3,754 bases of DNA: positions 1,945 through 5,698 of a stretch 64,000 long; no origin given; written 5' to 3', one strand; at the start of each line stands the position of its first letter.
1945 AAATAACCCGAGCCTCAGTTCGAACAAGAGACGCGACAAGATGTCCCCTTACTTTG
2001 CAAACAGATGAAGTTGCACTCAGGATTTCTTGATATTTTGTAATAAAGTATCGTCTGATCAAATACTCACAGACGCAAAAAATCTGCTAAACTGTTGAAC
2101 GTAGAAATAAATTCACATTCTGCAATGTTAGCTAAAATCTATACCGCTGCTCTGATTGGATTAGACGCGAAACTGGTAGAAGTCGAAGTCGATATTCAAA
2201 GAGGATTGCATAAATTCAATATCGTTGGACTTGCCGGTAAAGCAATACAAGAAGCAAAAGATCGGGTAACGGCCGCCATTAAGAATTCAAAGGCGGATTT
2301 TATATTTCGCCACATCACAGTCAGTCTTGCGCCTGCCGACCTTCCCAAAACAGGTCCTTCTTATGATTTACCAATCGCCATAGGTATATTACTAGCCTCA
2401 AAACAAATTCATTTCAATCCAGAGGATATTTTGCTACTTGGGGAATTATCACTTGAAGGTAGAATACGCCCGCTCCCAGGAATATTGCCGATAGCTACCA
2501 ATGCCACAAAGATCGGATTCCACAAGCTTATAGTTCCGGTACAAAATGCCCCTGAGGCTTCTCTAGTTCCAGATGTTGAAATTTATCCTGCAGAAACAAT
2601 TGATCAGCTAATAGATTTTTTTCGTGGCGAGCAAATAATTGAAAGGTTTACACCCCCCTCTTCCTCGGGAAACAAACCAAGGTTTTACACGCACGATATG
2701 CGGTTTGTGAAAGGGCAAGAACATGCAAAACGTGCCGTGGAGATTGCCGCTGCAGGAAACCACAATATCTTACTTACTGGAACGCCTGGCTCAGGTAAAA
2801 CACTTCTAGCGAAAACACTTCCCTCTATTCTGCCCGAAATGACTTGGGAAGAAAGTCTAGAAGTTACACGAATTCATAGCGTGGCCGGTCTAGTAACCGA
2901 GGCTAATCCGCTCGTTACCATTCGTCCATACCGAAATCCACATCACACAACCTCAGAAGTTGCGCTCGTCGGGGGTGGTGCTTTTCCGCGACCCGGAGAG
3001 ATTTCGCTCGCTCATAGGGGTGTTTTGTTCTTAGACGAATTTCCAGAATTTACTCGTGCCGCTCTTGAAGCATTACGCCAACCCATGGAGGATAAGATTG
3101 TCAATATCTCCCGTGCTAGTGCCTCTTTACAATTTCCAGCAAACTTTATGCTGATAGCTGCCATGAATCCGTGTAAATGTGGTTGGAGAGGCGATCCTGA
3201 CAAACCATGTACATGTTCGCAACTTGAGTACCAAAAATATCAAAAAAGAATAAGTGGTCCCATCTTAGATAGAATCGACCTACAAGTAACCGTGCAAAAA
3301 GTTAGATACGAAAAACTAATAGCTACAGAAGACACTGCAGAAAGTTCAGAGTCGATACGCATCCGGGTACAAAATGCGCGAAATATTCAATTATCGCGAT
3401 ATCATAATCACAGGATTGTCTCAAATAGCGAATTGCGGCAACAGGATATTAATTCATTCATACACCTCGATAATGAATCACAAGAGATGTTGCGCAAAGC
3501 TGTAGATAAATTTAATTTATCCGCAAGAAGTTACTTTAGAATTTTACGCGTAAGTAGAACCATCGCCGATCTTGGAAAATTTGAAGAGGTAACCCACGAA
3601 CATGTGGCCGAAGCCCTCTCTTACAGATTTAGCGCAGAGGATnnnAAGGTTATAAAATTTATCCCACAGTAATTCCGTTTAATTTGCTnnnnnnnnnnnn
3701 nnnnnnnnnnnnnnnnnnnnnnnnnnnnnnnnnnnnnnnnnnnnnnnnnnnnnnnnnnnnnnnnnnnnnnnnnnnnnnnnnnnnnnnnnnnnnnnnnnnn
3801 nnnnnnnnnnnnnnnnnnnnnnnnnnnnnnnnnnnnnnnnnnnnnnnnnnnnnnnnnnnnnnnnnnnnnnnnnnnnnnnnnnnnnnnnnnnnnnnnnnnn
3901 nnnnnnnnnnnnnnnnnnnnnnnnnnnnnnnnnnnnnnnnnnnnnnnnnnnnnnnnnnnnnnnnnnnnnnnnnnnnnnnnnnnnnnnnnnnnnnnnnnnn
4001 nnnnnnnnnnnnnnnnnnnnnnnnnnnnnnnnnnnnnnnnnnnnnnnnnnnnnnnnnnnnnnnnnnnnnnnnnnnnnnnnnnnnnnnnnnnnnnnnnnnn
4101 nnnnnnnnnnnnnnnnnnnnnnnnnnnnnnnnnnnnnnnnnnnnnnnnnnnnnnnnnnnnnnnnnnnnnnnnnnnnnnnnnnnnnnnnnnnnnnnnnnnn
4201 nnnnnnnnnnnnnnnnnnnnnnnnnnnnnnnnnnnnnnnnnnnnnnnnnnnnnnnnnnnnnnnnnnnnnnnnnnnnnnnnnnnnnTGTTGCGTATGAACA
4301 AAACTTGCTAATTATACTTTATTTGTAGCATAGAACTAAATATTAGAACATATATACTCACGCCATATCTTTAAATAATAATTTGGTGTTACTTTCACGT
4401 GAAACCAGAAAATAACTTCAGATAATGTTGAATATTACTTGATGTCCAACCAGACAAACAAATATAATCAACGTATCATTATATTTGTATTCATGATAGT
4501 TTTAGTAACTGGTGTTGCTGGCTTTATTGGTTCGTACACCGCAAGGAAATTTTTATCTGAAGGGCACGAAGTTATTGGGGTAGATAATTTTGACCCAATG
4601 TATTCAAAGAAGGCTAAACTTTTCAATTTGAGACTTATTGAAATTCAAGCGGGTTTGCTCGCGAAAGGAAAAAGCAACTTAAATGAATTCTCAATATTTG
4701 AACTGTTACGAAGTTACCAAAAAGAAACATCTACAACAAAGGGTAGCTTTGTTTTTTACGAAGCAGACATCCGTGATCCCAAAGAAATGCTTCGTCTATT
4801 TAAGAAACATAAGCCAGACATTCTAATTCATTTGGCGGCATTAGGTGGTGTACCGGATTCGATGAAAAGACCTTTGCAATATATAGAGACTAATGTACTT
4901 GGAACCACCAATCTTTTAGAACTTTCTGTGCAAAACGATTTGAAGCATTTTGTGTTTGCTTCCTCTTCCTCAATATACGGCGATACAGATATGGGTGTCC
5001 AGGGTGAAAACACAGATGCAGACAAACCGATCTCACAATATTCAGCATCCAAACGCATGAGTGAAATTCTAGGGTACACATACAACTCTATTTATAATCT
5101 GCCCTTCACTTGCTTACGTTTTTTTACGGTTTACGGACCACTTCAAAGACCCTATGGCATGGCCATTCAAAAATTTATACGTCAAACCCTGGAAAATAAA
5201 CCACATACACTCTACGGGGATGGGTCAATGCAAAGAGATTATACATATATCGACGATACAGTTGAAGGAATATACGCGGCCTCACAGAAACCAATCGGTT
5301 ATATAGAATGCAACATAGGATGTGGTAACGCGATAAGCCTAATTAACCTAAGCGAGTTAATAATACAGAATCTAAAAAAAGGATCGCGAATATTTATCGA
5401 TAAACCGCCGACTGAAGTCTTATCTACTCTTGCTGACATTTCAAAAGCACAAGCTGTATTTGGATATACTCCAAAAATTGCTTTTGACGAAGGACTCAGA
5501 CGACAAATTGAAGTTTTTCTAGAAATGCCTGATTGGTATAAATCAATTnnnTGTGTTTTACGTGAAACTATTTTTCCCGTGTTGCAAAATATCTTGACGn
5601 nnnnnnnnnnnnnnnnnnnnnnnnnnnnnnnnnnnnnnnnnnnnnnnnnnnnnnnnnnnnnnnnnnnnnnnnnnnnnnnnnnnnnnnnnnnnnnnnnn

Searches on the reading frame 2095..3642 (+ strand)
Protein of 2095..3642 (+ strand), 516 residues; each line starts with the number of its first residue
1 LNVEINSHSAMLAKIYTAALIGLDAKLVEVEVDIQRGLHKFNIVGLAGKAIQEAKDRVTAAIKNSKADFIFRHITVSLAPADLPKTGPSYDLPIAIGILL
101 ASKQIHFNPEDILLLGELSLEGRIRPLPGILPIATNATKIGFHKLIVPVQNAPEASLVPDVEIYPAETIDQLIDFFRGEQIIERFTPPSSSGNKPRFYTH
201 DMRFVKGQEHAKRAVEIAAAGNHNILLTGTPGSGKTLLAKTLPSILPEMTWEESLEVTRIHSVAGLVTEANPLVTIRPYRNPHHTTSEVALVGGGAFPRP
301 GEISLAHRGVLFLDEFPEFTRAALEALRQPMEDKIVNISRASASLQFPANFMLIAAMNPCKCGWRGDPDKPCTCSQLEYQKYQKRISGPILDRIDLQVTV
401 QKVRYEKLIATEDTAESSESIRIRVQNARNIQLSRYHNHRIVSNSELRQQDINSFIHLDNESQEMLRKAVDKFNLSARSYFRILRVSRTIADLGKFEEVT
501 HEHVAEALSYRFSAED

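Call 12: search_protein_families(library=pfam, proteins=[window:2095-3642:+], max_evalue=0.01)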
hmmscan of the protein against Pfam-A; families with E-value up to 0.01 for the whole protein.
window:2095-3642:+ (516 aa): 17 families
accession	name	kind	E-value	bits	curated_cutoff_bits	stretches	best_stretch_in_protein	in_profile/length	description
PF01078.27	Mg_chelatase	-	5.4e-94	313.8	20.3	1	201-407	1-206/207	Magnesium chelatase, subunit ChlI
PF13541.12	ChlI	-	3.6e-44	150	27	1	30-151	1-121/121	Subunit ChlI of Mg-chelatase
PF13335.12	Mg_chelatase_C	-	1.8e-29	102.6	26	1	416-511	2-94/94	Magnesium chelatase, subunit ChlI C-terminal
PF00493.29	MCM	-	3.1e-11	43.3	23.3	1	214-401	49-205/224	MCM P-loop domain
PF05362.19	Lon_C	-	1.2e-08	35.2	21.1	1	25-173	40-199/205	Lon protease (S16) C-terminal proteolytic domain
PF07728.20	AAA_5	-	2.6e-08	34.4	22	1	224-361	1-125/139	AAA domain (dynein-related subfamily)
PF00158.32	Sigma54_activat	-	3.7e-06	27.1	20.2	0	298-358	84-142/168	Sigma-54 interaction domain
PF05496.18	RuvB_N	-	0.00028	21.1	27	0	304-338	81-115/159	Holliday junction DNA helicase RuvB P-loop domain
PF13401.12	AAA_22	-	0.00041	21.1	27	1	224-280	7-64/130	AAA domain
PF13238.12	AAA_18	-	0.00065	20.6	29.4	1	225-273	1-44/128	AAA domain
PF20720.3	nSTAND3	-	0.001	19.2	27.2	1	212-245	8-40/155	Novel STAND NTPase 3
PF13191.12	AAA_16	-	0.0012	19.8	32.6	1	213-248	14-50/167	AAA ATPase domain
PF00004.35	AAA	-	0.0015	19.4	21.2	0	225-242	1-18/131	ATPase family associated with various cellular activities (AAA)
PF07726.17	AAA_3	-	0.0018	18.6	27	0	311-361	66-114/131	ATPase family associated with various cellular activities (AAA)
PF14532.12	Sigma54_activ_2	-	0.0053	17.4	25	0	212-244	11-43/138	Sigma-54 interaction domain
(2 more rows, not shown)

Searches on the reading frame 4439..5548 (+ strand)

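Call 12: search_protein_families(library=pfam, proteins=[window:4439-5548:+], max_evalue=0.01)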
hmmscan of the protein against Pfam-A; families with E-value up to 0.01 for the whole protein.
window:4439-5548:+ (370 aa): 8 families
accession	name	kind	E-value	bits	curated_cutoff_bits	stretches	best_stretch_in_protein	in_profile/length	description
PF01370.27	Epimerase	-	3.5e-60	203.8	20.9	1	21-285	1-228/240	NAD dependent epimerase/dehydratase family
PF16363.11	GDP_Man_Dehyd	-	1.5e-57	196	27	2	89-355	39-331/332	GDP-mannose 4,6 dehydratase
PF02719.21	Polysacc_synt_2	-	1.9e-19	70.4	20.2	1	82-309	32-244/293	Polysaccharide biosynthesis protein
PF01073.25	3Beta_HSD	-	4.7e-18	65.6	22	1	22-278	1-225/280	3-beta hydroxysteroid dehydrogenase/isomerase family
PF04321.23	RmlD_sub_bind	-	1.6e-09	37.7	27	1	20-242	2-162/287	RmlD substrate binding domain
PF07993.18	NAD_binding_4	-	1.3e-08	34.7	20.1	1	124-236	87-210/258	Male sterility protein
PF00106.31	adh_short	-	0.00028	20.9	26.6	0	20-50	2-32/195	short chain dehydrogenase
PF08659.16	KR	-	0.01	16.2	22.6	0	148-179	108-140/180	KR domain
